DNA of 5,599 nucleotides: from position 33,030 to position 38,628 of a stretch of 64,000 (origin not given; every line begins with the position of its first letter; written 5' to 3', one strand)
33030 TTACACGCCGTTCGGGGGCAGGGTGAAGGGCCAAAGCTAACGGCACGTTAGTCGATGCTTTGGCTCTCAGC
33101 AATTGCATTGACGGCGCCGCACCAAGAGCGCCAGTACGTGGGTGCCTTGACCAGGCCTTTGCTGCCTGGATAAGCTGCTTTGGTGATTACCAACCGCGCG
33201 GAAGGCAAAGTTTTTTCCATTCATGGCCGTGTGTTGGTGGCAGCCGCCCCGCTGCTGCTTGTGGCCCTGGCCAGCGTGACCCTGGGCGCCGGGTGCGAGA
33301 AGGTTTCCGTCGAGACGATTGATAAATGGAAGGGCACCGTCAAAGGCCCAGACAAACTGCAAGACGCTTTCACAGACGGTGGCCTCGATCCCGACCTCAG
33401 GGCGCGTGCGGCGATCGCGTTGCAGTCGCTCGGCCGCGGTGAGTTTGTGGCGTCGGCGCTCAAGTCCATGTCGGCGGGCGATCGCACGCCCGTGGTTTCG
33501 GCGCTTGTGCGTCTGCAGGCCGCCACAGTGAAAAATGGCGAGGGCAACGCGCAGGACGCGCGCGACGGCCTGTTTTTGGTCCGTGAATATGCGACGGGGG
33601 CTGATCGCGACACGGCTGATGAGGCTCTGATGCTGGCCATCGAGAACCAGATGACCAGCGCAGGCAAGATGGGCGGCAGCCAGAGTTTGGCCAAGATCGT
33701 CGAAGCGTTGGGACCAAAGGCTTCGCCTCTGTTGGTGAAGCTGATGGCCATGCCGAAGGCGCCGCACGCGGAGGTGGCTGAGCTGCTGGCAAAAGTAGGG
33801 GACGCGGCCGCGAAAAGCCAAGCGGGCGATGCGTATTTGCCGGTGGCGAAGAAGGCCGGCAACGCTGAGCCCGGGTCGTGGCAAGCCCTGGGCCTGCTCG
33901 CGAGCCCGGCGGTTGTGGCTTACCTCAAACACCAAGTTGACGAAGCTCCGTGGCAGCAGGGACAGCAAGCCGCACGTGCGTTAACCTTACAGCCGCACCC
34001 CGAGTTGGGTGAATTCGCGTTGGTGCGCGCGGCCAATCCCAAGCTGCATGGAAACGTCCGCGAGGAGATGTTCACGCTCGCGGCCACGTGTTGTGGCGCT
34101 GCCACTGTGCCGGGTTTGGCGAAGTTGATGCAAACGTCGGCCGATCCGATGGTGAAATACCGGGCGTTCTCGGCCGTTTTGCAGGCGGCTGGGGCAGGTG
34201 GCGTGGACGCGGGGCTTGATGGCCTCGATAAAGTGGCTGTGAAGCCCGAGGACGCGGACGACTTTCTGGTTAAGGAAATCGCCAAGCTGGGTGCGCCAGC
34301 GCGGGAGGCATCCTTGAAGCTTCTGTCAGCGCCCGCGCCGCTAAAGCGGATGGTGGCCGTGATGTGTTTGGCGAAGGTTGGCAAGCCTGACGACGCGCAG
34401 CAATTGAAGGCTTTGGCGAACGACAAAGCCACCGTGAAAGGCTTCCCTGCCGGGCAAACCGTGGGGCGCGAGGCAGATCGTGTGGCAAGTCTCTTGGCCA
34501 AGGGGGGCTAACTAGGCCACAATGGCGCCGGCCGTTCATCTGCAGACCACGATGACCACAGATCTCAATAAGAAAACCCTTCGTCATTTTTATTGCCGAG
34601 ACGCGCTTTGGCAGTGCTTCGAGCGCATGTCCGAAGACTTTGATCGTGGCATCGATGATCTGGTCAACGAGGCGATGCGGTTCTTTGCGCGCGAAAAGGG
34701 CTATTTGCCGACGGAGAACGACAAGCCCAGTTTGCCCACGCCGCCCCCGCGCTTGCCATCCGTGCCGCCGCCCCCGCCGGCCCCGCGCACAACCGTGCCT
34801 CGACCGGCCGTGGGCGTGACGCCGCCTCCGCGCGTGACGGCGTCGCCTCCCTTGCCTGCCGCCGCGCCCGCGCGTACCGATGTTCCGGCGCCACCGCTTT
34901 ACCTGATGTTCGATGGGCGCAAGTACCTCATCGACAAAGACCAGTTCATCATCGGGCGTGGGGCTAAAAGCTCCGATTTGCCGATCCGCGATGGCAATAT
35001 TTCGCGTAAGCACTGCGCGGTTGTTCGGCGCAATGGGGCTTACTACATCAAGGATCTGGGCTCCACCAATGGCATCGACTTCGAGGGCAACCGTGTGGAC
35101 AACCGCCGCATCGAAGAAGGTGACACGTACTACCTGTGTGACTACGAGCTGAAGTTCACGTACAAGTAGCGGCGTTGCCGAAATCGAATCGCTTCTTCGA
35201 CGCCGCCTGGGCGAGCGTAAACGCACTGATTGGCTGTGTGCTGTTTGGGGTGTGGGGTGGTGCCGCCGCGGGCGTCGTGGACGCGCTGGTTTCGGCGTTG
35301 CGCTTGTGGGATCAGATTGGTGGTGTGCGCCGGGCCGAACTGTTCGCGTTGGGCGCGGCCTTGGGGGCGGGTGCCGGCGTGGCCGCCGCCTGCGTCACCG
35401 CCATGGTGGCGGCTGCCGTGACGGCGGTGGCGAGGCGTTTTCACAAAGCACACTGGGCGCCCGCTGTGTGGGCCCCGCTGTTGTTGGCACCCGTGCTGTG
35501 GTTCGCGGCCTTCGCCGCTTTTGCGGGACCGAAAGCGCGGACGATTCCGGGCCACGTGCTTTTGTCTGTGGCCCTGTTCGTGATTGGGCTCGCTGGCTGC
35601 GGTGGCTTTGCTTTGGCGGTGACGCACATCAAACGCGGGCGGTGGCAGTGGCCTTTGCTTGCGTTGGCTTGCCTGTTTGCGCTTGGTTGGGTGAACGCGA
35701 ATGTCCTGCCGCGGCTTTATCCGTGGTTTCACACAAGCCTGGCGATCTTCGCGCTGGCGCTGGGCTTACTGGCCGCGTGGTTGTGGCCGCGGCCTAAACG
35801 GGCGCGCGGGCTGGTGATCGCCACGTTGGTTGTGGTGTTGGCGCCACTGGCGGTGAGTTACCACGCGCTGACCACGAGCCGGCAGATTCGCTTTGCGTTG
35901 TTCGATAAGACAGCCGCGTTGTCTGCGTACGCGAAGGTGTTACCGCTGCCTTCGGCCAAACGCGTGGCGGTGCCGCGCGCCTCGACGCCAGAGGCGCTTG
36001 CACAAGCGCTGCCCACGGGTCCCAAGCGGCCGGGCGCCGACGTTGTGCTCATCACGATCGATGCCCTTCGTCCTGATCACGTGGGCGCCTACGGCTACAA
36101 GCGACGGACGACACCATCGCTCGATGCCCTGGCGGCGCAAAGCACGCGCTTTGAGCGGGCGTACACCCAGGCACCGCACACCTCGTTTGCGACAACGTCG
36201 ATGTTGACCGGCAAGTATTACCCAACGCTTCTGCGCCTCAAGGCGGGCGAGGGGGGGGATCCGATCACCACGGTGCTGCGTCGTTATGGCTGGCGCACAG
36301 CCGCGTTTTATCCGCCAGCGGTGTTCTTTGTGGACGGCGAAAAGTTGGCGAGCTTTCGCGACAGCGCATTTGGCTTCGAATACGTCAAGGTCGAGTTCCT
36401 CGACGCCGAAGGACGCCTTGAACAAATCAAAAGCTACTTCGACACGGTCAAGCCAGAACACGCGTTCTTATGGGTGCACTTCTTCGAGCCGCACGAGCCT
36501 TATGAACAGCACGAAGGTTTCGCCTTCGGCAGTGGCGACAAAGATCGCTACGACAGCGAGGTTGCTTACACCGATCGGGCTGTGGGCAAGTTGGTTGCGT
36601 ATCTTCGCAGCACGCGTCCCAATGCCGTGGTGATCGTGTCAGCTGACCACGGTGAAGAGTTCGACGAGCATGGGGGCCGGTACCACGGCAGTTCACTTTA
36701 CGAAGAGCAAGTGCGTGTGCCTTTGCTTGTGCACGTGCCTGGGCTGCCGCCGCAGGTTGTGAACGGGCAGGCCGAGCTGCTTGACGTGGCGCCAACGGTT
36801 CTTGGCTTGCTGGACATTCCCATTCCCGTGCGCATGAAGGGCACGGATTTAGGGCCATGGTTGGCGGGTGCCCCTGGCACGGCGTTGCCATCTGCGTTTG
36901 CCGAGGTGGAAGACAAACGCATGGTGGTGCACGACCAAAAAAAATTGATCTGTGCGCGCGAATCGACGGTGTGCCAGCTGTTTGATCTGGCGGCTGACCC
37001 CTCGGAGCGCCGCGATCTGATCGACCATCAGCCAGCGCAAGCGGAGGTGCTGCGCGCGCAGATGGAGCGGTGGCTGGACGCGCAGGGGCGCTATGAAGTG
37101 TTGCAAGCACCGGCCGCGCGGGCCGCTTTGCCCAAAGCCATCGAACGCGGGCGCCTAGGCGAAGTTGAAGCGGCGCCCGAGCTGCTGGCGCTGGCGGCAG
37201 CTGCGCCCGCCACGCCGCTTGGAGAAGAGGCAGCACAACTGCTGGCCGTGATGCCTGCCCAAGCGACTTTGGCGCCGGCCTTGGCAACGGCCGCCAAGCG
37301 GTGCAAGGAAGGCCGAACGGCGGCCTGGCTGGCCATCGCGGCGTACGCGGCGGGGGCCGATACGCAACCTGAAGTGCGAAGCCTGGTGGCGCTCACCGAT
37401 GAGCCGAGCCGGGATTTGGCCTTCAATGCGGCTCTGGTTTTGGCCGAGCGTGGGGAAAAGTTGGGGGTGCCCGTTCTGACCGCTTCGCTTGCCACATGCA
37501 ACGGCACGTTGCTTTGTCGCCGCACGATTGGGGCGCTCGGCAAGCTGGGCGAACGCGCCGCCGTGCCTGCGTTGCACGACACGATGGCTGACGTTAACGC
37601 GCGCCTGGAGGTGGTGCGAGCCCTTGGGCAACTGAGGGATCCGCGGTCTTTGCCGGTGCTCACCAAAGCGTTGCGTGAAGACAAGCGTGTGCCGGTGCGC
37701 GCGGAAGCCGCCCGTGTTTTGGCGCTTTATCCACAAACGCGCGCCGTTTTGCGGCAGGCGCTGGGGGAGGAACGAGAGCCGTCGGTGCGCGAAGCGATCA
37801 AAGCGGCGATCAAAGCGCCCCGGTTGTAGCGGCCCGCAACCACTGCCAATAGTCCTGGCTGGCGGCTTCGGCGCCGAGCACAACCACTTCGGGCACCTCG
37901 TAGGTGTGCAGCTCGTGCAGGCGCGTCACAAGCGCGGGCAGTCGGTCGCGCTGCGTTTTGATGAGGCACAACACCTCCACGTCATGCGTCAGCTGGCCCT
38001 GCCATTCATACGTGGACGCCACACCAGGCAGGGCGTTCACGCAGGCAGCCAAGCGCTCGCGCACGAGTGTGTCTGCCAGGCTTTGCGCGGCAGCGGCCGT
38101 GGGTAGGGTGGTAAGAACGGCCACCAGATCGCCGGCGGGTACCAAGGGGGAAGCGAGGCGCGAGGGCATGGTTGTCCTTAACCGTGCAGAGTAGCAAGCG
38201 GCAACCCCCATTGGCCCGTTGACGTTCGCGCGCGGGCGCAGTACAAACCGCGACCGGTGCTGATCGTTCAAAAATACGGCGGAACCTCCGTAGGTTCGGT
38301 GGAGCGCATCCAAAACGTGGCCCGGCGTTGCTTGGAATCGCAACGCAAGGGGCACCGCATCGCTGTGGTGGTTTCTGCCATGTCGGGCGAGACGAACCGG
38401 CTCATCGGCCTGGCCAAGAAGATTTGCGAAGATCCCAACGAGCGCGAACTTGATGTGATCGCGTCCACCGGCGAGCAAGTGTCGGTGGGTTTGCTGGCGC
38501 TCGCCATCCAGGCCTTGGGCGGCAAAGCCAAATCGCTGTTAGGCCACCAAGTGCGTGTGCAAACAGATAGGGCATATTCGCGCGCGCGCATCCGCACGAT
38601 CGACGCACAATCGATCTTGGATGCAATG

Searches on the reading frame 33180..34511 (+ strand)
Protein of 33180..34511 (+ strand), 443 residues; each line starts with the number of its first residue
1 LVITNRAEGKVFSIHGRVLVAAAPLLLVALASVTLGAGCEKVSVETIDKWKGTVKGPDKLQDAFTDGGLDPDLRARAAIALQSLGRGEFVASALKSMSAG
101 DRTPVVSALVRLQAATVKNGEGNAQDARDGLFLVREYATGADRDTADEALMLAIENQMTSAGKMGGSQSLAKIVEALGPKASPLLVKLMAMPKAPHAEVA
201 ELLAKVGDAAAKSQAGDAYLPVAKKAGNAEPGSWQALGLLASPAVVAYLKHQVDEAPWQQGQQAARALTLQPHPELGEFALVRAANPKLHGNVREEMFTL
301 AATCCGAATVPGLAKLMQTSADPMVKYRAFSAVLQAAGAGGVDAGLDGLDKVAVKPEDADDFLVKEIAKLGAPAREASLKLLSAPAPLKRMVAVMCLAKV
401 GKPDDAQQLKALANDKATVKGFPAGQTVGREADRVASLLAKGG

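Call 8: search_protein_families(library=pfam, proteins=[window:33180-34511:+], max_evalue=0.001)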
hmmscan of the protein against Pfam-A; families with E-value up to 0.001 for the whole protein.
window:33180-34511:+ (443 aa): 1 family
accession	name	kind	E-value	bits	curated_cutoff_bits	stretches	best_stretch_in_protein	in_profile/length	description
PF13646.12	HEAT_2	-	2.1e-08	34.8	27.7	1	363-416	20-74/88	HEAT repeats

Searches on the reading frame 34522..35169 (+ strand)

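Call 78: search_protein_families(library=pfam, proteins=[window:34522-35169:+], max_evalue=0.0001)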
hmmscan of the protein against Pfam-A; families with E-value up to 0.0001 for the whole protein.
window:34522-35169:+ (215 aa): 2 families
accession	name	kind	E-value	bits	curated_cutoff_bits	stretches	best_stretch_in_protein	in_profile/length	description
PF00498.31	FHA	-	2.2e-14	54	20.7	1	143-202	2-63/67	FHA domain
PF16697.10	Yop-YscD_cpl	-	5.1e-09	36.7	33.2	1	132-212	9-90/94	Inner membrane component of T3SS, cytoplasmic domain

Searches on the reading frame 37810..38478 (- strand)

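Call 8: search_protein_families(library=pfam, proteins=[window:37810-38478:-], max_evalue=0.001)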
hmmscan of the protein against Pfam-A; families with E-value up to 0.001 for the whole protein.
window:37810-38478:- (222 aa): 1 family
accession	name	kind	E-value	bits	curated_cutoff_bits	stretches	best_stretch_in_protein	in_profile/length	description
PF03091.20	CutA1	-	1.8e-32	111.5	22.4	1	120-216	2-98/99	CutA1 divalent ion tolerance protein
